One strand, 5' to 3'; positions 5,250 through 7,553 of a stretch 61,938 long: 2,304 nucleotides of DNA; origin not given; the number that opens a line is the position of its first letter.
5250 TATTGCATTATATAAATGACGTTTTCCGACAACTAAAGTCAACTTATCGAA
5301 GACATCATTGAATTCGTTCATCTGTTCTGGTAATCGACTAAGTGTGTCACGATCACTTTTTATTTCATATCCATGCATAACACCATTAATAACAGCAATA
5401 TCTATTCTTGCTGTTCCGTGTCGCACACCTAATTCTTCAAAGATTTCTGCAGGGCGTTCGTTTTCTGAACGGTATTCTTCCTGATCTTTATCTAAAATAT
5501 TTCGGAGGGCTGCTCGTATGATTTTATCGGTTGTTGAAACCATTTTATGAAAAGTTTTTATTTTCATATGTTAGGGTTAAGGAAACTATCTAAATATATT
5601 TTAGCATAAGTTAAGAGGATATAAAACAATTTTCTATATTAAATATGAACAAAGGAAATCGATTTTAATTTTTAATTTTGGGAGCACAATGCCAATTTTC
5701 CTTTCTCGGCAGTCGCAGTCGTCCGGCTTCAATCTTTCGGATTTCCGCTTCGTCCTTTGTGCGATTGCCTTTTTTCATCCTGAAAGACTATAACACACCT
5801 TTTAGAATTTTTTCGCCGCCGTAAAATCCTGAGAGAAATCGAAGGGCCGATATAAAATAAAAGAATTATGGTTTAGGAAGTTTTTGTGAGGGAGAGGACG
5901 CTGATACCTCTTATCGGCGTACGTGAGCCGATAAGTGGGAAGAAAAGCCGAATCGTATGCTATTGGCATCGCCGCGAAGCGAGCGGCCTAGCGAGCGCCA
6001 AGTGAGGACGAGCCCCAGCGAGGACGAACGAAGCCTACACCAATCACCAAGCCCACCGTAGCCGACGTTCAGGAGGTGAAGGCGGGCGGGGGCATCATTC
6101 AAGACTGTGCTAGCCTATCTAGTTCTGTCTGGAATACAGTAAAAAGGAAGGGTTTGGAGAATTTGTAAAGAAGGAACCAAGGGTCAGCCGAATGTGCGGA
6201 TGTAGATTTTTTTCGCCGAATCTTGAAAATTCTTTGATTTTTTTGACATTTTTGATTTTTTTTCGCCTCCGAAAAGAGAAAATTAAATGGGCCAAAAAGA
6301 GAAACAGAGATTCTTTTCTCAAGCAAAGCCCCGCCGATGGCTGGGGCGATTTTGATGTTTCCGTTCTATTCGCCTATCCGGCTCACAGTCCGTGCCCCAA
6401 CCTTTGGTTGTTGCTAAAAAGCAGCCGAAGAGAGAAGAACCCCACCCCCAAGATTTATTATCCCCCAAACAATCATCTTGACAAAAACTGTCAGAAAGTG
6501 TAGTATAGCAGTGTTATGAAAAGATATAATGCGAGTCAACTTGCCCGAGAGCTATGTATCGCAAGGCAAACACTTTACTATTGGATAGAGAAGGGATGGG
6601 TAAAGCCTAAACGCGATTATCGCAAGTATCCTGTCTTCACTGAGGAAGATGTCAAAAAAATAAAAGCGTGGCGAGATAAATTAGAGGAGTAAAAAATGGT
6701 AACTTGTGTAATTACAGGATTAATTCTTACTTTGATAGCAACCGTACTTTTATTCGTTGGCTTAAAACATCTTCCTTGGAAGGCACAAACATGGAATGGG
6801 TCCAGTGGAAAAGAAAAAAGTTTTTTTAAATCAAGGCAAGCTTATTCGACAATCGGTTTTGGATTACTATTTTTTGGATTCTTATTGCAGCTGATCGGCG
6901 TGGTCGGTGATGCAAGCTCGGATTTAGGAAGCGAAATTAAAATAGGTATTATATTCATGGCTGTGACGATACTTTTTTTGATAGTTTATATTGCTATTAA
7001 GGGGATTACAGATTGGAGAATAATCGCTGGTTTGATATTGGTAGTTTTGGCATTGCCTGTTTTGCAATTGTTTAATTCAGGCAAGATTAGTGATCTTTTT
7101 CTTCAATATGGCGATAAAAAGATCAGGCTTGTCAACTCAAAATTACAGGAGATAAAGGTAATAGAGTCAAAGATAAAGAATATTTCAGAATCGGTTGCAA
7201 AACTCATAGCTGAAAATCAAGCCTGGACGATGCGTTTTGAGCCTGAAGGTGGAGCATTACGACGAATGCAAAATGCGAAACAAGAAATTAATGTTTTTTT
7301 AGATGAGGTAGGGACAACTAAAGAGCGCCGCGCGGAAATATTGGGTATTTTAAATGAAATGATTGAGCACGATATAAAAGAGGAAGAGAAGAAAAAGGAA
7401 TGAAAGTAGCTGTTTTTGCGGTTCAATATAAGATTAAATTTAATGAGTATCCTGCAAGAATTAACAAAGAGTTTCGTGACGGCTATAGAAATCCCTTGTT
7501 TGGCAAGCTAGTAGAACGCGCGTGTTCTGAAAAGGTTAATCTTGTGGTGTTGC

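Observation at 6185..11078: Perfect 176-bp inverted repeats, each carrying the miaB leader and first 21 codons, bracket a 4.5-kb serine-recombinase segment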

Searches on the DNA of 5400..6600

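Call 7: search_rna_families(source=window, start=5400, end=6600, threshold=evalue, max_evalue=10, show_alignments=2)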
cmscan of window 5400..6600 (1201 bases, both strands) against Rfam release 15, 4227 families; matches with E-value up to 10: 11.
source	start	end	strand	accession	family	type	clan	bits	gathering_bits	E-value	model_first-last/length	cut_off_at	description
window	5623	5696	-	RF02495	ohsC_RNA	Gene; antitoxin;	-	22.4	50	1.2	1-77/77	no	Oppression of Hydrophobic ORF by sRNA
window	6229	6312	+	RF00972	mir-651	Gene; miRNA;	-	22.3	106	0.14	1-86/86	no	mir-651 microRNA precursor family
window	6208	6290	+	RF01163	snoR64a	Gene; snRNA; snoRNA; CD-box;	-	18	45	4.6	1-77/77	no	Small nucleolar RNA snoR64a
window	6231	6302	-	RF00736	mir-320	Gene; miRNA;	-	17.7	55.5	0.61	1-76/76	no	mir-320 microRNA precursor family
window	6225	6319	+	RF01859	Phe_leader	Cis-reg; leader;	-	17.2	55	7.6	1-125/125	no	Phenylalanine leader peptide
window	6186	6307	+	RF02842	RefA1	Gene; sRNA;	-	16.5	94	0.9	1-222/222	no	Enterococcus sRNA A1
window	5776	5854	+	RF03111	Zeta-pan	Gene; sRNA;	-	16.2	56.7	6.1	1-50/50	no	Zeta-pan RNA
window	5784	5852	+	RF02699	Avashort_thermometer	Cis-reg; thermoregulator;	-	15.6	88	5.9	1-59/59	no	Avashort 5' UTR thermometer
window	5675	5815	+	RF01673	PhrS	Gene; sRNA;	-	14.7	37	0.48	1-212/212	no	PhrS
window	6231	6310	+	RF04156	MIR2670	Gene; miRNA;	-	14.3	117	4.2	60-136/200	no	MIR2670 microRNA precursor family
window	6248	6284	+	RF02143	HYMAI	Gene; lncRNA;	-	12.6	80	8.4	205-241/241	no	Hydatidiform mole associated and imprinted conserved region 1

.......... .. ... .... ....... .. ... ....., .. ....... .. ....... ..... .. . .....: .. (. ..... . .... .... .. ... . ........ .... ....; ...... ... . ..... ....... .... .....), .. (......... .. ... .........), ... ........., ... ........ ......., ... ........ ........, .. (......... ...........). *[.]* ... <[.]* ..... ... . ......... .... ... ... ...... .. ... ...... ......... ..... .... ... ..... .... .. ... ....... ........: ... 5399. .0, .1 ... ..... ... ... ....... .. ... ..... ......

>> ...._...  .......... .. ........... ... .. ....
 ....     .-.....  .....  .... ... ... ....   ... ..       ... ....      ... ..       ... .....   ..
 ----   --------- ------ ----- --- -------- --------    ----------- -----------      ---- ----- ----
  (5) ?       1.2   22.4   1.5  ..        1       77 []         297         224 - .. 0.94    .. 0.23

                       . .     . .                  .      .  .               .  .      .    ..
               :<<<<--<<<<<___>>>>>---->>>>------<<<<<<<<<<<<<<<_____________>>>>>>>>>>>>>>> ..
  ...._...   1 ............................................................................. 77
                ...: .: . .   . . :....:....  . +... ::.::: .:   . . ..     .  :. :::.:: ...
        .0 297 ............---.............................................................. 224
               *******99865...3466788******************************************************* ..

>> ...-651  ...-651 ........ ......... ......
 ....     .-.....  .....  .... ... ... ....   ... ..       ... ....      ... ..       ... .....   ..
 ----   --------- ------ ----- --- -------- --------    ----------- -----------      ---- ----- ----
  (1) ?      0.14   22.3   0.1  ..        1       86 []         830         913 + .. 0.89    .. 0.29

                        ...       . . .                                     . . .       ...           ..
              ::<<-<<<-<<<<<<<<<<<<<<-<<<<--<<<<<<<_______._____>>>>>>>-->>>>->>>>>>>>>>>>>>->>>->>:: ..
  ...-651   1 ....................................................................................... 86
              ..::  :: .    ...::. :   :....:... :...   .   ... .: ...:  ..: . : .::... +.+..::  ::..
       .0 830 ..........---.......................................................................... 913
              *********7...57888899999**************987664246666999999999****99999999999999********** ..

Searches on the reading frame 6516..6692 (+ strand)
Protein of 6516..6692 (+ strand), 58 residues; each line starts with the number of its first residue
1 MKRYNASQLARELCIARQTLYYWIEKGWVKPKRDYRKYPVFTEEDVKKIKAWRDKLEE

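Call 9: search_protein_families(library=pfam, proteins=[window:6516-6692:+], max_evalue=0.01)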
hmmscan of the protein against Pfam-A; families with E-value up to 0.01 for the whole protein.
window:6516-6692:+ (58 aa): 4 families
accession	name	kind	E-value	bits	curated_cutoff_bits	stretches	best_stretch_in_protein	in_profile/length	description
PF13411.12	MerR_1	-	3.1e-07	30.9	21.6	1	4-53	1-50/69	MerR HTH family regulatory protein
PF00376.29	MerR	-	0.0016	18.7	28.2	1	7-38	3-38/38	MerR family regulatory protein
PF13551.12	HTH_29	-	0.0054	17.2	28.1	1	5-25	14-34/64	Winged helix-turn helix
PF13518.12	HTH_28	-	0.0093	16.5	25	0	2-26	11-35/52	Helix-turn-helix domain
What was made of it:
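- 6516..6692 (+): 58-aa MerR/excisionase-type HTH protein. It is the first gene of the module and a candidate regulator or directionality factor. Pfam MerR_1, E = 3.1e-07 (call 9).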

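Call 44: search_protein_families(library=padloc, proteins=[window:6516-6692:+], max_evalue=0.01)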
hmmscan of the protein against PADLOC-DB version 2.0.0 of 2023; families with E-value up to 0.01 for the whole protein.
window:6516-6692:+ (58 aa): 1 family
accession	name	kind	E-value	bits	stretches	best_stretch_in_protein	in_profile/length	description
PDLC04133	mad1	-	5.1e-08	31.1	1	1-51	3-52/60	mads_1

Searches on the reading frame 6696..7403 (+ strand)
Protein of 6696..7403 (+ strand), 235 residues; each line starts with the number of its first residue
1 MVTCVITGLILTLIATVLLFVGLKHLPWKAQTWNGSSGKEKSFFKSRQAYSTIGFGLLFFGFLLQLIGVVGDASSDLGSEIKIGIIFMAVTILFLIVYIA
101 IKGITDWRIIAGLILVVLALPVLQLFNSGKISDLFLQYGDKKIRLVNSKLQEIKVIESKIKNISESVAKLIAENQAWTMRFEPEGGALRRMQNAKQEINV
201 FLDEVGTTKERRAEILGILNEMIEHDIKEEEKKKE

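Call 9: search_protein_families(library=pfam, proteins=[window:6696-7403:+], max_evalue=0.01)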
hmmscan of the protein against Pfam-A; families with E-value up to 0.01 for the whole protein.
window:6696-7403:+ (235 aa): 0 families

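Call 44: search_protein_families(library=padloc, proteins=[window:6696-7403:+], max_evalue=0.01)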
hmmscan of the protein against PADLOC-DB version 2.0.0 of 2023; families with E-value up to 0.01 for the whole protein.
window:6696-7403:+ (235 aa): 0 families
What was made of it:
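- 6696..9429 (+): Four cargo ORFs (6696-7403, 7400-8107, 8153-8749, 8860-9429) of unknown function. This position is variable between relatives. No Pfam or PADLOC hits (calls 9, 44).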
